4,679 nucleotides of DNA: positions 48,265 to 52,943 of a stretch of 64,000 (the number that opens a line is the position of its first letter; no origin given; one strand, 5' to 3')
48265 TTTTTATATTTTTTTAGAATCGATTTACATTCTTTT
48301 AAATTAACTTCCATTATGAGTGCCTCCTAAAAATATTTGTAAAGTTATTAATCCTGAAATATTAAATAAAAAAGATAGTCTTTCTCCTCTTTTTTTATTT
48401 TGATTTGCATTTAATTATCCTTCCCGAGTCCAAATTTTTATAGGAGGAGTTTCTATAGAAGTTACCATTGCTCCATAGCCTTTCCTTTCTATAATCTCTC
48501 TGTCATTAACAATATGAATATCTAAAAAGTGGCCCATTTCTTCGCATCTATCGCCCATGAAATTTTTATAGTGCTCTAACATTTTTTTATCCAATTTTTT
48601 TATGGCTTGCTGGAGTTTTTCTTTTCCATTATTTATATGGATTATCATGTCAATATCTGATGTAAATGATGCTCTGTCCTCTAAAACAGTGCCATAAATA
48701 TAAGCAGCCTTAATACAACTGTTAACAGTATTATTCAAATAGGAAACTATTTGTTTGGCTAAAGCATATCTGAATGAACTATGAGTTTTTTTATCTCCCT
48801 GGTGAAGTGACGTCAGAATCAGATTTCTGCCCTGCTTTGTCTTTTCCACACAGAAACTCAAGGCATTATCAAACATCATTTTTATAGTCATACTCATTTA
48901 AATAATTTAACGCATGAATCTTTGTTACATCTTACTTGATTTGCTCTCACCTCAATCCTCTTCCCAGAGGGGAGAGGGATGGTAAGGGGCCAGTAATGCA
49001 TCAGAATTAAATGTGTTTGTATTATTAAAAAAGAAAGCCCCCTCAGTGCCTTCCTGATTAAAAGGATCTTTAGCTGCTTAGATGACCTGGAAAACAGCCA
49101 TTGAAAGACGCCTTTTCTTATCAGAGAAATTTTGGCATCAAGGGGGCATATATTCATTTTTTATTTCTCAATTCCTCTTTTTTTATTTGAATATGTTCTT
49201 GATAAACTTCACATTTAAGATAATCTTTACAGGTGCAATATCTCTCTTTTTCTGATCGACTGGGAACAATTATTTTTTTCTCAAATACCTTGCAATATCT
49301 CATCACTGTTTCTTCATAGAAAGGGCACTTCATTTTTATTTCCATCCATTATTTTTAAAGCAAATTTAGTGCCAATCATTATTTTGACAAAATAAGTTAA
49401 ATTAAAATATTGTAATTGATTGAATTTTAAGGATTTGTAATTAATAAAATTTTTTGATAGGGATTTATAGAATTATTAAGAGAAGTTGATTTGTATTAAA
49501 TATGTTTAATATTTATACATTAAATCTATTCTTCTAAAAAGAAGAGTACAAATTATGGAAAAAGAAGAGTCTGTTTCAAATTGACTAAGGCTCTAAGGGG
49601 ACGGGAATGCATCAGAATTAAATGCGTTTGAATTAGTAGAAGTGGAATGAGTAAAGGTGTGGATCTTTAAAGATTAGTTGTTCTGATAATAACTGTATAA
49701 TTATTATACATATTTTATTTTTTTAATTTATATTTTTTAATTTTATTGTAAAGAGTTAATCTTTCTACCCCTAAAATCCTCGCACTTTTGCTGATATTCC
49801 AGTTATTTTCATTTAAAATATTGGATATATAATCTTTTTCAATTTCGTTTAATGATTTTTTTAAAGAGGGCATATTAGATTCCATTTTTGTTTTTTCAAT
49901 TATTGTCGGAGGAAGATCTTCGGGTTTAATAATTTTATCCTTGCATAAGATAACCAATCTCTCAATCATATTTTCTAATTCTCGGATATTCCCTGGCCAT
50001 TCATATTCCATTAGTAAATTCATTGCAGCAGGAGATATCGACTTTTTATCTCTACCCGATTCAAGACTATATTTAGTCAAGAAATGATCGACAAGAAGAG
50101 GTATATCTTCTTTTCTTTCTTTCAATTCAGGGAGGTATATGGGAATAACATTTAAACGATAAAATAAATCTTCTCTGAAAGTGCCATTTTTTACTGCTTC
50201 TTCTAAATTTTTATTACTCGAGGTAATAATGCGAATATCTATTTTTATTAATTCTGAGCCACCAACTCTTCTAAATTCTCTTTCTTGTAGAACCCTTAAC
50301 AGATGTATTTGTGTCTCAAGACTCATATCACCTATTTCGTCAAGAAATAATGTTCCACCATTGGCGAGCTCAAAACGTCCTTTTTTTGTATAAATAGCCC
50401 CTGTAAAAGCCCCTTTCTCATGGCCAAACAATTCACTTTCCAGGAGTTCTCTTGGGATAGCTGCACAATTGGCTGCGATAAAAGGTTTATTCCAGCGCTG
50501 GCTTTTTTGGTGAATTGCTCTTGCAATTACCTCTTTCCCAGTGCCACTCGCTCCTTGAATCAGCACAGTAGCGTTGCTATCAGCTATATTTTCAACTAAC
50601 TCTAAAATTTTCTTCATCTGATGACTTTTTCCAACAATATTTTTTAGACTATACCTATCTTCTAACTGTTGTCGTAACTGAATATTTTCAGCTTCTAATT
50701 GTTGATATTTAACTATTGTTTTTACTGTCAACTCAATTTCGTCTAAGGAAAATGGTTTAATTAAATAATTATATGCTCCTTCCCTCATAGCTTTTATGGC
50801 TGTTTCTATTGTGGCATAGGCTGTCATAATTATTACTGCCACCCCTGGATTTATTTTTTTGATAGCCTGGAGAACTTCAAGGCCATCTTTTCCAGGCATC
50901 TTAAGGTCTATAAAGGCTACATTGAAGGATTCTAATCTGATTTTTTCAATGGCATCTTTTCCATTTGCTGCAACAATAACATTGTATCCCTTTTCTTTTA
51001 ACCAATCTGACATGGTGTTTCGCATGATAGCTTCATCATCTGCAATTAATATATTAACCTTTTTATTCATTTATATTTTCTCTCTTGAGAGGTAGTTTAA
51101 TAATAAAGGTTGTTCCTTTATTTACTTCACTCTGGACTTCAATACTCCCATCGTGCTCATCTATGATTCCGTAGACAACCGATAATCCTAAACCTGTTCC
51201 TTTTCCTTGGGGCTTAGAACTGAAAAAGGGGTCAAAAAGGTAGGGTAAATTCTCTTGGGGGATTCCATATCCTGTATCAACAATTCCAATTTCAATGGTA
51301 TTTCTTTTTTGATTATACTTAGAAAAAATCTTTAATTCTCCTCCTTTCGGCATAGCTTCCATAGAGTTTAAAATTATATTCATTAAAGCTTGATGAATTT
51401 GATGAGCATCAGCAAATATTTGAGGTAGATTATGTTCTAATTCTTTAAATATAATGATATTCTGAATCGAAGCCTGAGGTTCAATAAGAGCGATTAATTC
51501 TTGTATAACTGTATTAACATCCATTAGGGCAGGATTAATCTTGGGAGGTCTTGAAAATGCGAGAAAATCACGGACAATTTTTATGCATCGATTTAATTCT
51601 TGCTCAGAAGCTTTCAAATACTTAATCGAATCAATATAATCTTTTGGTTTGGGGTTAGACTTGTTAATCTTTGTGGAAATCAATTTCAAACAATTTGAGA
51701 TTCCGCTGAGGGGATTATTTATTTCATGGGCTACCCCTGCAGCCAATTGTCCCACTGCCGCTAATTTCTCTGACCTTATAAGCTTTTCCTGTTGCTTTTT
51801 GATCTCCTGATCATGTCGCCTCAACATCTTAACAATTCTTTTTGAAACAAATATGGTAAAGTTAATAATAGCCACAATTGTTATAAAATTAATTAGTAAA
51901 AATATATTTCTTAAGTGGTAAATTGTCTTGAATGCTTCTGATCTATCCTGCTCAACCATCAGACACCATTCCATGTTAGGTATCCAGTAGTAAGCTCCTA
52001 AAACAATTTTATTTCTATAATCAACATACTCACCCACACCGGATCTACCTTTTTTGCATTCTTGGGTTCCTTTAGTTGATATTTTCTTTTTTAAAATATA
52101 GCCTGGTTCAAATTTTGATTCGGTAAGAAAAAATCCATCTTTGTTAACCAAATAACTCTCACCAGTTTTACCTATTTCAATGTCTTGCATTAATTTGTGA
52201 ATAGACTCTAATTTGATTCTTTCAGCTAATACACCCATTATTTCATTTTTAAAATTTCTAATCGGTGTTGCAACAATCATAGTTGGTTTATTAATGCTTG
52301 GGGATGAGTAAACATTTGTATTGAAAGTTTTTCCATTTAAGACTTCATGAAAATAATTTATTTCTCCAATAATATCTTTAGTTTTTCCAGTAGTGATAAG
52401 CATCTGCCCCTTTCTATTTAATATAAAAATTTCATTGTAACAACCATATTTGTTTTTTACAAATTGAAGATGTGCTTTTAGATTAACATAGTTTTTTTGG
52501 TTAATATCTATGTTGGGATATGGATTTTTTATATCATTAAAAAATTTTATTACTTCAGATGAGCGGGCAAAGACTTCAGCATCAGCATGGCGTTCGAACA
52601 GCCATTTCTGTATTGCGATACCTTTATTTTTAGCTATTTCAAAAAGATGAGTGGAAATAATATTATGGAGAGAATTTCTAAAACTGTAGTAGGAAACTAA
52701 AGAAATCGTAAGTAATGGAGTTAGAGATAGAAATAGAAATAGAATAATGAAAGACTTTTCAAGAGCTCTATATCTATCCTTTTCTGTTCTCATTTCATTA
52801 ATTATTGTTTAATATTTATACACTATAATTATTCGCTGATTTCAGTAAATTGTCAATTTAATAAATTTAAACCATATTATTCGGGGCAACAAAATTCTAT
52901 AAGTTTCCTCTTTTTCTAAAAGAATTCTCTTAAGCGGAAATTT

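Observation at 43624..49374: Sigma-54-controlled NuoE/NuoF/FeS electron-input module paired with a stand-alone GltB-type FMN protein instead of a hydrogenase or formate dehydrogenase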

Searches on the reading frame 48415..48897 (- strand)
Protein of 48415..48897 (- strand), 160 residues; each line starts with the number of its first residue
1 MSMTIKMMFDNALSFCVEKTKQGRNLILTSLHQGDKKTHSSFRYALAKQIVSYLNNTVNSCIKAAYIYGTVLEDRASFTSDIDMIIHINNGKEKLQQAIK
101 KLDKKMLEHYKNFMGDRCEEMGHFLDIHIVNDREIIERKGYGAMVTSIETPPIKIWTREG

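Call 3: search_protein_families(library=pfam, proteins=[window:48415-48897:-])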
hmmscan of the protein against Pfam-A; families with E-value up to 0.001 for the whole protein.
window:48415-48897:- (160 aa): 2 families
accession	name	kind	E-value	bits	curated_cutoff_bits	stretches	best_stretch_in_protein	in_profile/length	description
PF18765.7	Polbeta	-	4.5e-05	24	26.9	1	49-100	2-43/93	Polymerase beta, Nucleotidyltransferase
PF22600.2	MTPAP-like_central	-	0.00052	20.6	27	1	38-104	17-85/139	Poly(A) RNA polymerase, mitochondrial-like, central palm domain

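Call 4: search_protein_families(library=ncbifam, proteins=[window:48415-48897:-])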
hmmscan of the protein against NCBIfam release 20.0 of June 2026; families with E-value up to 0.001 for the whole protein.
window:48415-48897:- (160 aa): 1 family
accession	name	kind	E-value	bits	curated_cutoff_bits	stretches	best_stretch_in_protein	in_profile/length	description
NF012212.1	ANT_9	subfamily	0.00028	20.2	340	1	47-137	6-91/249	aminoglycoside nucleotidyltransferase ANT(9)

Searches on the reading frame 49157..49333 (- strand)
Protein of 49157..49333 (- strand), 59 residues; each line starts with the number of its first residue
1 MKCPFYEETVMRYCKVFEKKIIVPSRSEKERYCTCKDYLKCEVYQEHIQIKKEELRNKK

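Call 69: search_protein_families(library=pfam, max_evalue=0.01, proteins=[window:49157-49333:-])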
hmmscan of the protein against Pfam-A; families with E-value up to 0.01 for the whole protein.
seq(59 aa): 0 families

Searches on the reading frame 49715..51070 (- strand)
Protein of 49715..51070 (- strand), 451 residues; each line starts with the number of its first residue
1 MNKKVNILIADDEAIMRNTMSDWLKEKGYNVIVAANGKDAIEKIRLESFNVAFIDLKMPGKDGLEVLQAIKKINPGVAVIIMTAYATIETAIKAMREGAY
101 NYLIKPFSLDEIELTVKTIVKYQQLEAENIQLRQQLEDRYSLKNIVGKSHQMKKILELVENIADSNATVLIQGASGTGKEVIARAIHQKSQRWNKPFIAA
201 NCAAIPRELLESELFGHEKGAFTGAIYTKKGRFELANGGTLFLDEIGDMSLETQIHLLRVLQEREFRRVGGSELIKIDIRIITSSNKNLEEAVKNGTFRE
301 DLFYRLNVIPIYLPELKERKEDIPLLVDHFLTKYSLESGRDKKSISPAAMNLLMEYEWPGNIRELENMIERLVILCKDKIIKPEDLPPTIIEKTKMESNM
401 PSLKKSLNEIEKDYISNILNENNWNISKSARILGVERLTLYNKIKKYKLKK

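Call 3: search_protein_families(library=pfam, proteins=[window:49715-51070:-])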
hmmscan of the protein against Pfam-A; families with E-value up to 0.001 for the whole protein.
window:49715-51070:- (451 aa): 9 families
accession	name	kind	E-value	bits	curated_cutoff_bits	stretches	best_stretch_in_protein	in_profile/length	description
PF00158.32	Sigma54_activat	-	2e-74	249.3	20.2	1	145-311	1-167/168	Sigma-54 interaction domain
PF25601.1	AAA_lid_14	-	1.2e-31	108.8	27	1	317-398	1-82/87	AAA+ ATPase lid domain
PF00072.30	Response_reg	-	2.8e-29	102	30.2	1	7-115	1-109/111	Response regulator receiver domain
PF14532.12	Sigma54_activ_2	-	4.7e-24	85.6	25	1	146-316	1-138/138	Sigma-54 interaction domain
PF02954.25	HTH_8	-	2.9e-13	49.7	22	1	407-447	2-42/42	Bacterial regulatory protein, Fis family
PF07728.20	AAA_5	-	2.4e-09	37.7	22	1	169-288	2-124/139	AAA domain (dynein-related subfamily)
PF13191.12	AAA_16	-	4e-05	24.6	32.6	1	145-210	2-73/167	AAA ATPase domain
PF13604.12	AAA_30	-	0.00045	20.4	27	0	157-265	8-116/191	AAA domain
PF20030.5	bpMoxR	-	0.00054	19.5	27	0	152-291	17-149/205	MoxR domain in the MoxR-vWA-beta-propeller ternary systems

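Call 4: search_protein_families(library=ncbifam, proteins=[window:49715-51070:-])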
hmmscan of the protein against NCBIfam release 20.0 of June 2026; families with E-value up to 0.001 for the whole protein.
window:49715-51070:- (451 aa): 125 families (the best 25 are shown)
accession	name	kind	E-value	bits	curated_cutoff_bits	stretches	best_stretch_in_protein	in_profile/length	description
NF008469.0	PRK11361.1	equivalog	2.4e-154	514.5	714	1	2-449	2-456/461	acetoacetate metabolism transcriptional regulator AtoC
TIGR01818.1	ntrC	equivalog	2.7e-140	468.2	558.6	1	7-424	1-416/463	nitrogen regulation protein NR(I)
TIGR02915.1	PEP_resp_reg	equivalog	1.2e-133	446.3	502.6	1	7-450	1-445/445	PEP-CTERM-box response regulator transcription factor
NF007689.0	PRK10365.1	equivalog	3.8e-128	428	760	1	2-445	3-440/441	sigma-54-dependent response regulator transcription factor ZraR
NF051870.1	NAssimRespRegNtrX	equivalog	3e-124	415.4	600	1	6-446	3-449/452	nitrogen assimilation response regulator NtrX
NF041552.1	TF_PrdR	equivalog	7.9e-121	404.2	795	1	125-448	251-577/577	sigma-54 dependent transcriptional regulator PrdR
NF041946.1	LuxO_transreg_Vib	equivalog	2.3e-120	402.5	800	1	21-447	13-460/463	quorum-sensing sigma-54 dependent transcriptional regulator LuxO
TIGR01817.1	nifA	equivalog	3.8e-117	392.3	528.85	1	123-401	178-450/534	nif-specific transcriptional activator NifA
NF008176.1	PRK10923.1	equivalog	1.6e-115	386.4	620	1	5-441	4-435/469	nitrogen regulation protein NR(I)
NF011695.0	PRK15115.1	equivalog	2.5e-114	382.5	763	1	3-449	5-438/445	two-component system response regulator GlrR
NF049963.1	RespRegFlgRCampy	domain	1.5e-107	360.1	750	1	6-449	2-429/429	fla regulon two-component system response regulator FlgR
NF050807.1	TransRegFlbDCaul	equivalog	3.1e-104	349.3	750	1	26-448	22-439/454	sigma-54-dependent transcriptional regulator FlbD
NF038308.1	RNA_repair_RtcR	equivalog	6.9e-103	345.3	650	1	87-448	122-517/530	RNA repair transcriptional activator RtcR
NF003451.0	PRK05022.1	equivalog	6.1e-101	338.7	476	1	114-450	157-511/512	nitric oxide reductase transcriptional regulator NorR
NF041906.1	V4R_TF_MobR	exception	7.3e-101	338.3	999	1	123-447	212-544/544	phenol degradation transcriptional regulator MobR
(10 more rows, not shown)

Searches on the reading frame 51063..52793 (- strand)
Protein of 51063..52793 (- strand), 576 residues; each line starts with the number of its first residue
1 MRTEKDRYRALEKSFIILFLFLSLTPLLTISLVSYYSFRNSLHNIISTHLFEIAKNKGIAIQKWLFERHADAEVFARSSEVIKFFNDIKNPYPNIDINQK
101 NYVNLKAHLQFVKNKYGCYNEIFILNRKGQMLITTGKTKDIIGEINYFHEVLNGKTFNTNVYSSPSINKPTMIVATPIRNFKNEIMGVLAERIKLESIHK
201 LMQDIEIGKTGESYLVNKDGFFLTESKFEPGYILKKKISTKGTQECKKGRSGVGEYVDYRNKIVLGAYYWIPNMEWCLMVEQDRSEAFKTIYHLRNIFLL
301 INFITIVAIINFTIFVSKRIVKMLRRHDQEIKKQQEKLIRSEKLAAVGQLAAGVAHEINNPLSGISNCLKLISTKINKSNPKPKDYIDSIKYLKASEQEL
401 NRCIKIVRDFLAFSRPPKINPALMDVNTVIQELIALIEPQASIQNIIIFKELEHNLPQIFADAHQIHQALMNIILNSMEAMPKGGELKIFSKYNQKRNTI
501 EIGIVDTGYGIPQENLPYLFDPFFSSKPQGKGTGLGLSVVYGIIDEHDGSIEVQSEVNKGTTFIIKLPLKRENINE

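Call 3: search_protein_families(library=pfam, proteins=[window:51063-52793:-])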
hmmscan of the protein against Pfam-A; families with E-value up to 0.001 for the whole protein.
window:51063-52793:- (576 aa): 6 families
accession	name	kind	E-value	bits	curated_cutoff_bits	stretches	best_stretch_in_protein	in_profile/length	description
PF02518.31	HATPase_c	-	7.5e-25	88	26.4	1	462-570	2-110/111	Histidine kinase-, DNA gyrase B-, and HSP90-like ATPase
PF02743.24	dCache_1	-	1.7e-23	83.8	45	1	41-276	2-235/240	Cache domain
PF00512.31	HisKA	-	5.5e-12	46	26.9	1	347-415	2-62/66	His Kinase A (phospho-acceptor) domain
PF17201.10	Cache_3-Cache_2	-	1.3e-06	28.4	27.7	1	151-293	143-295/299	Cache 3/Cache 2 fusion domain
PF13589.12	HATPase_c_3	-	0.00014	22.3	25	0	466-520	3-54/137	Histidine kinase-, DNA gyrase B-, and HSP90-like ATPase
PF14501.12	HATPase_c_5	-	0.00065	20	22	0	464-558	4-93/102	GHKL domain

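Call 4: search_protein_families(library=ncbifam, proteins=[window:51063-52793:-])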
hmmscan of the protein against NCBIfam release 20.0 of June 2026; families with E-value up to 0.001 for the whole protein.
window:51063-52793:- (576 aa): 80 families (the best 25 are shown)
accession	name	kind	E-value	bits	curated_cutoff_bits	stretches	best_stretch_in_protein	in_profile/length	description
NF008468.0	PRK11360.1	equivalog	7.9e-68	229.3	646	1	330-573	379-612/616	two-component system sensor histidine kinase AtoS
NF007688.0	PRK10364.1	equivalog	6.7e-55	186.6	479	1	296-572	194-454/460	two-component system sensor histidine kinase ZraS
NF053867.1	SprKinKinDBac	equivalog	6.7e-49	166.7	775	1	298-571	243-499/500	sporulation kinase KinD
NF046020.1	HisKinCckABruc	equivalog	1.4e-45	155.5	1000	1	330-571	463-709/868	cell cycle histidine kinase CckA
NF038348.1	T2SS_HK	subfamily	4.2e-45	154.2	450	2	398-569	406-573/574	histidine kinase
NF010411.0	PRK13837.1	equivalog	2.7e-44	151.4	647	1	324-571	427-677/828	two-component system VirA-like sensor kinase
NF052574.1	HisKinEspCMyxo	equivalog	6.2e-43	147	1200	1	331-569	401-637/785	serine histidine kinase EspC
NF010076.0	PRK13557.1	subfamily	1.6e-39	135.8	631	1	334-575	150-400/540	histidine kinase famiy protein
NF047497.1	HK_LIC_12097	equivalog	2.9e-39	134.8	500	1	319-569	123-366/367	LIC_12097 family sensor histidine kinase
NF046026.1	HisKinCckACaul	equivalog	5.5e-39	133.8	1000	1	332-572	287-535/678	cell cycle histidine kinase CckA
NF052573.1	HisKinEspAMyxo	equivalog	5.9e-38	130.4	1400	1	323-569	360-611/755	serine histidine kinase EspA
NF033092.0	HK_WalK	equivalog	1.6e-35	122.7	725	1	352-569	377-594/594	cell wall metabolism sensor histidine kinase WalK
NF047466.1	hybrid_RR_LvrB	exception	6.8e-34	117.6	500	1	322-569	127-376/377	hybrid histidine kinase/response regulator LvrB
NF006800.0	PRK09303.1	equivalog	1.1e-32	113.5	342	1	321-572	125-380/383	histidine kinase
NF041777.1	sens_FixL_Rhizob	equivalog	1.7e-32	112.7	850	1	325-571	240-483/485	sensor protein FixL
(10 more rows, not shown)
